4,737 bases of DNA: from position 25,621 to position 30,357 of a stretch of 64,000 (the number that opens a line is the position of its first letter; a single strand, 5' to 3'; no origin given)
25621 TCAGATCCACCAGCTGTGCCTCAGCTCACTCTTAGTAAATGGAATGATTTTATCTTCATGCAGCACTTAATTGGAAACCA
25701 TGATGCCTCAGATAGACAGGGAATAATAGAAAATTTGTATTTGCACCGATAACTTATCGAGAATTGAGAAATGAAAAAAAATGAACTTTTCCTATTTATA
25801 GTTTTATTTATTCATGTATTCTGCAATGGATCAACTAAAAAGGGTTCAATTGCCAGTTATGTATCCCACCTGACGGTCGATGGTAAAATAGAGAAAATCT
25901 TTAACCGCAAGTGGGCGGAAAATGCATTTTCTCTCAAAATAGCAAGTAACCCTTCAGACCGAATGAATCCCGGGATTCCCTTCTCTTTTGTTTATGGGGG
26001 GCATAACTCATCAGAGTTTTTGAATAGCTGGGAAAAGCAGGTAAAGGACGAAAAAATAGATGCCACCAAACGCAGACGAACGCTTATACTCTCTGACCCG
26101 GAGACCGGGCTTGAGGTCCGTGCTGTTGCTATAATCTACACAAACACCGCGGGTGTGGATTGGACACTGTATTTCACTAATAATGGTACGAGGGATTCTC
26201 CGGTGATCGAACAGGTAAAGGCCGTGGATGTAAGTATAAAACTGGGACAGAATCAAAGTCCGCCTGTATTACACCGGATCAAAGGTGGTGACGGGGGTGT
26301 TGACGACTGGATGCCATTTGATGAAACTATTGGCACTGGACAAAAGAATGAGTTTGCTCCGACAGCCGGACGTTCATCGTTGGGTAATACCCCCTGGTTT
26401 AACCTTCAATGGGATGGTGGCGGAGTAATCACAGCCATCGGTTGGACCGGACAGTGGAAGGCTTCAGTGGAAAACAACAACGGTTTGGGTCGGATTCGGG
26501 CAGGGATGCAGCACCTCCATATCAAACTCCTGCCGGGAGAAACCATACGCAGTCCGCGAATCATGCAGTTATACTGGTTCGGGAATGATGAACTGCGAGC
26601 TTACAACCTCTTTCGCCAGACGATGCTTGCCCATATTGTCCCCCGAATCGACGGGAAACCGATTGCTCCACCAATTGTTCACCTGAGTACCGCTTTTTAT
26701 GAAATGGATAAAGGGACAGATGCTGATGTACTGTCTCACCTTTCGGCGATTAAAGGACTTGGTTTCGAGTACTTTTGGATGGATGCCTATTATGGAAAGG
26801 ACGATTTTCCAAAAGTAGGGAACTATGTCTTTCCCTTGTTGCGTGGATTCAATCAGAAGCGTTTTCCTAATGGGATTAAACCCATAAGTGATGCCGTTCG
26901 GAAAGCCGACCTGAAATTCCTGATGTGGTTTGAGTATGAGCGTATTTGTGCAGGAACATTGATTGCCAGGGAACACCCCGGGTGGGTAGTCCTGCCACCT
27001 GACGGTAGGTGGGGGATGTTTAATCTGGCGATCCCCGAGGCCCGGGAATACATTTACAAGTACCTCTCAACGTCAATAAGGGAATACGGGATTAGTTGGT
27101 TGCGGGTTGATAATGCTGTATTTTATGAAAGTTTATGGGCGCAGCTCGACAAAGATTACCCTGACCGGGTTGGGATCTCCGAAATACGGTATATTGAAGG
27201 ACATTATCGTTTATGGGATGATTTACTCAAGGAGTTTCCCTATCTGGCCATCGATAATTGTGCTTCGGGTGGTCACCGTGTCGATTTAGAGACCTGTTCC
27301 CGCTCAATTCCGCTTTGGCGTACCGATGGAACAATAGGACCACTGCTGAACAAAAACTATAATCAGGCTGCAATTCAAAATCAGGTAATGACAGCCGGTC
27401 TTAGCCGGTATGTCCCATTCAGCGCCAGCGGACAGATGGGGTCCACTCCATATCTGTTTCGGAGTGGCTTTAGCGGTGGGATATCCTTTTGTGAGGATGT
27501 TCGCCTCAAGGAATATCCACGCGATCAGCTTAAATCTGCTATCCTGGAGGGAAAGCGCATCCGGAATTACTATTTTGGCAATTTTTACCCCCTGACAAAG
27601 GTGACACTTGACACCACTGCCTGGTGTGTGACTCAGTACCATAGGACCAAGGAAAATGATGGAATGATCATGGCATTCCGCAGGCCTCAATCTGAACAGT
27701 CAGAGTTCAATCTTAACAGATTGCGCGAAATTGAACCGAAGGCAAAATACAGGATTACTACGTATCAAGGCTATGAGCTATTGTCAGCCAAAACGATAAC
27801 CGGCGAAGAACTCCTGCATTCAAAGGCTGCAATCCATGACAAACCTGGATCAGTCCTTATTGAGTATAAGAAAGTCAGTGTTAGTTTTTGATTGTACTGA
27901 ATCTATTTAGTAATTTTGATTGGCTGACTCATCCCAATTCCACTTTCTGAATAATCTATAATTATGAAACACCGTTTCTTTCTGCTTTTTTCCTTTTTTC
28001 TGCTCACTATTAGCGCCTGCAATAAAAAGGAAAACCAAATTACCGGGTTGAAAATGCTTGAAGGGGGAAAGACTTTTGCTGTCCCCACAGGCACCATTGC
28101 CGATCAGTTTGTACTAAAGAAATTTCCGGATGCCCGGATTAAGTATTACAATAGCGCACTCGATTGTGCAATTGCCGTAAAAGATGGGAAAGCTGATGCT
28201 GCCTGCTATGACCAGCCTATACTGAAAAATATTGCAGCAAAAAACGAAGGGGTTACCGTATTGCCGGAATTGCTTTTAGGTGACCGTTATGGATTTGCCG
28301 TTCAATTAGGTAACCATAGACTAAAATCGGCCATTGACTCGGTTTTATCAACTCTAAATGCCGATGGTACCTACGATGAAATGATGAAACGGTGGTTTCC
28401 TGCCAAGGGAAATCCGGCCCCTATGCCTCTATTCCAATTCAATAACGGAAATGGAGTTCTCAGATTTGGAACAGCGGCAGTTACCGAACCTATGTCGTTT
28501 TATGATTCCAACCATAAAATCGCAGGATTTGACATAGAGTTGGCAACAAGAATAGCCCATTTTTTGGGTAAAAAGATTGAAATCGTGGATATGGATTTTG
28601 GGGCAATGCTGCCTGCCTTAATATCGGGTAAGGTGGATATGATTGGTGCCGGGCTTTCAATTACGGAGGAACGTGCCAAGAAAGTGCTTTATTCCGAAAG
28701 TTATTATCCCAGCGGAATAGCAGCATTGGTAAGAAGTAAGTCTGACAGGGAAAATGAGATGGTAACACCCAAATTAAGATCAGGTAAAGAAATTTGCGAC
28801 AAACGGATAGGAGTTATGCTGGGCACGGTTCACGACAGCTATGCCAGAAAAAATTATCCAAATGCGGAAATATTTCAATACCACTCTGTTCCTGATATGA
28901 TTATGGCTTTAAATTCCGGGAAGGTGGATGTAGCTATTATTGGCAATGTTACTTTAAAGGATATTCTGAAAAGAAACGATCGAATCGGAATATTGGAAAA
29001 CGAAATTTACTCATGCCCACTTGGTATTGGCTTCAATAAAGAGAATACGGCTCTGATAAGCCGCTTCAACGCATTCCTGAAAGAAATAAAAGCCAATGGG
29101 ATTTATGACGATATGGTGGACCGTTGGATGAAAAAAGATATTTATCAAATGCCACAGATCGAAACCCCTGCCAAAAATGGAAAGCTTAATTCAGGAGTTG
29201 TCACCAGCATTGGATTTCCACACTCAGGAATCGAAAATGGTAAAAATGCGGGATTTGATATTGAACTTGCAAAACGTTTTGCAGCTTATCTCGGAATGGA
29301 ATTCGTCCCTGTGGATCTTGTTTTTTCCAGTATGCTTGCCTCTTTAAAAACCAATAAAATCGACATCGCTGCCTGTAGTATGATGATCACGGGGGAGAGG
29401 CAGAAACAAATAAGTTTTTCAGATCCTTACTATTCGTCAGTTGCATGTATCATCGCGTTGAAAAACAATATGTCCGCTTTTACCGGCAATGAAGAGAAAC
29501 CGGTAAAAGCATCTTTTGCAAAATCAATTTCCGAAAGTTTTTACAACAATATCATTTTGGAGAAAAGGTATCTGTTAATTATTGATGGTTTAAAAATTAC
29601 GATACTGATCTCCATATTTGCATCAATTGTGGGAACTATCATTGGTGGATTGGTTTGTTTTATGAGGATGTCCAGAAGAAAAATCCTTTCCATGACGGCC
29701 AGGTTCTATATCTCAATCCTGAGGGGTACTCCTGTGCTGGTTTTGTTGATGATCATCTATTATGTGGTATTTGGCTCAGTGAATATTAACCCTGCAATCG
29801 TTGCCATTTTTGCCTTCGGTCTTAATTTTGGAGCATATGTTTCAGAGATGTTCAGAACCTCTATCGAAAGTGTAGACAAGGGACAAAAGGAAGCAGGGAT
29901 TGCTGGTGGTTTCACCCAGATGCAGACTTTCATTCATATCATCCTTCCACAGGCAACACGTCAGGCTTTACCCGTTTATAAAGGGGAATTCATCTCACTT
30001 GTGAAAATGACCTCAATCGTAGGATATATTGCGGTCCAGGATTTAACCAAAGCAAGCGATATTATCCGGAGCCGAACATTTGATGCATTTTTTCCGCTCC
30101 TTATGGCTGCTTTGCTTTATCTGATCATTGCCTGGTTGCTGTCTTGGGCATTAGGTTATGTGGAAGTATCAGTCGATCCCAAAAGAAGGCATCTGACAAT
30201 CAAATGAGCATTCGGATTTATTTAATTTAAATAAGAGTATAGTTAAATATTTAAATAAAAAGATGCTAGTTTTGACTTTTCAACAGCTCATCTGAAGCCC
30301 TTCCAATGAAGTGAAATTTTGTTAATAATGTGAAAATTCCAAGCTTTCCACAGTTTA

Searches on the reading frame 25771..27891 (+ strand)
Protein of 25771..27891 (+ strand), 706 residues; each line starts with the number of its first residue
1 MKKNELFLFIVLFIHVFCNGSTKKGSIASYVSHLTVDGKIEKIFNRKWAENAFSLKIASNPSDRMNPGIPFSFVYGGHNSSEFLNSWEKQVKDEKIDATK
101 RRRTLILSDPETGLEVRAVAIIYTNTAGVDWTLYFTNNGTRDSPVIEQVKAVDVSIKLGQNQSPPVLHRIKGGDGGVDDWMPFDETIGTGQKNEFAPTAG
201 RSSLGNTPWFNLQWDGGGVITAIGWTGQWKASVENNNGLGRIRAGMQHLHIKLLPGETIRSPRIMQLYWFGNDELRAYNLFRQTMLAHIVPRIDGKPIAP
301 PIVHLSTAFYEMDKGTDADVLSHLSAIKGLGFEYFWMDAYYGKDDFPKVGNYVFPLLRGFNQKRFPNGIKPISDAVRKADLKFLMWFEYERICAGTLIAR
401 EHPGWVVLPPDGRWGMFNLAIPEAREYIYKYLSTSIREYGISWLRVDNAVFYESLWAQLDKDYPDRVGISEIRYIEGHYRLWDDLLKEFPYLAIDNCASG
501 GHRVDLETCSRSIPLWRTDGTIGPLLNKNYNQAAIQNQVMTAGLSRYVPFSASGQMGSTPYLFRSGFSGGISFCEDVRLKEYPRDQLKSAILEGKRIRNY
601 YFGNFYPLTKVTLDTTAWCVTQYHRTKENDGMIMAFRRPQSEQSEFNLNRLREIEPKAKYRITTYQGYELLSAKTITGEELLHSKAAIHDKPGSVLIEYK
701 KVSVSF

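Call 49: search_protein_families(library=pfam, proteins=[window:25771-27891:+], max_evalue=0.001)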
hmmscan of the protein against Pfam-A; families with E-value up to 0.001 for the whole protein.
window:25771-27891:+ (706 aa): 1 family
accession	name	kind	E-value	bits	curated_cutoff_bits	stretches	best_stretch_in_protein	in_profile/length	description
PF02065.24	Melibiase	-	3.3e-21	76.1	27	1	324-521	64-262/347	Melibiase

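Call 50: search_protein_families(library=padloc, proteins=[window:25771-27891:+], max_evalue=0.00001)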
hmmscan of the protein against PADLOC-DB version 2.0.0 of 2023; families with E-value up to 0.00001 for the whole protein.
window:25771-27891:+ (706 aa): 0 families

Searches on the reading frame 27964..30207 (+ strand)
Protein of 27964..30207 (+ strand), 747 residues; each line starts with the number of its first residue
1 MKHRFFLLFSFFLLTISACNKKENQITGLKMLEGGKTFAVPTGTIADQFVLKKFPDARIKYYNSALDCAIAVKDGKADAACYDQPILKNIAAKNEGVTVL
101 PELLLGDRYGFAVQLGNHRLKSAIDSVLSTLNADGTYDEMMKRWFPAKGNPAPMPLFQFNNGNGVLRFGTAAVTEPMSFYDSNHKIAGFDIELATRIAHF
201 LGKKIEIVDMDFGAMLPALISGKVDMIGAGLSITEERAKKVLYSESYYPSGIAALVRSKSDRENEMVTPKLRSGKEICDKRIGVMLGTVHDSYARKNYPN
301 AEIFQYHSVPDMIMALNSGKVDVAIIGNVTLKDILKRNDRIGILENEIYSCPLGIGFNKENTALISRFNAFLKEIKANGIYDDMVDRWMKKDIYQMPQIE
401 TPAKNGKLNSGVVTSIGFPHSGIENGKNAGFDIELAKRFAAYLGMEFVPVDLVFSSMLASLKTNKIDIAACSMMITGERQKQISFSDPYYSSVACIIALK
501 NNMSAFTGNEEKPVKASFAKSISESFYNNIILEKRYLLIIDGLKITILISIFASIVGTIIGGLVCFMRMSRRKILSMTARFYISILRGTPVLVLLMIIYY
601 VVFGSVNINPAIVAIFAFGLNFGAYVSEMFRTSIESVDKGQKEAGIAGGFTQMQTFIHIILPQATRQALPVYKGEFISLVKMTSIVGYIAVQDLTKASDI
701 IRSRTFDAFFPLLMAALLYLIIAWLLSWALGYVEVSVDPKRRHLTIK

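Call 49: search_protein_families(library=pfam, proteins=[window:27964-30207:+], max_evalue=0.001)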
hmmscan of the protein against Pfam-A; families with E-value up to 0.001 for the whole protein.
window:27964-30207:+ (747 aa): 4 families
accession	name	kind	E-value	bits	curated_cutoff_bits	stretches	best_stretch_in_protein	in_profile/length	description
PF00497.25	SBP_bac_3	-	2.6e-63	212.1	26.4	3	166-390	1-131/132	Bacterial extracellular solute-binding proteins, family 3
PF00528.27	BPD_transp_1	-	7.9e-19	68.5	26.4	1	559-734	7-179/184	Binding-protein-dependent transport system inner membrane component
PF10613.14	Lig_chan-Glu_bd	-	7.7e-14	52.2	30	2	182-259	24-114/115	Ligated ion channel L-glutamate- and glycine-binding site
PF12974.12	Phosphonate-bd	-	9.3e-05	22.3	27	0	22-142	93-227/242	ABC transporter, phosphonate, periplasmic substrate-binding protein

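Call 50: search_protein_families(library=padloc, proteins=[window:27964-30207:+], max_evalue=0.00001)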
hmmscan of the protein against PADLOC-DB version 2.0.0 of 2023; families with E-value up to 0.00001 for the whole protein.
window:27964-30207:+ (747 aa): 0 families
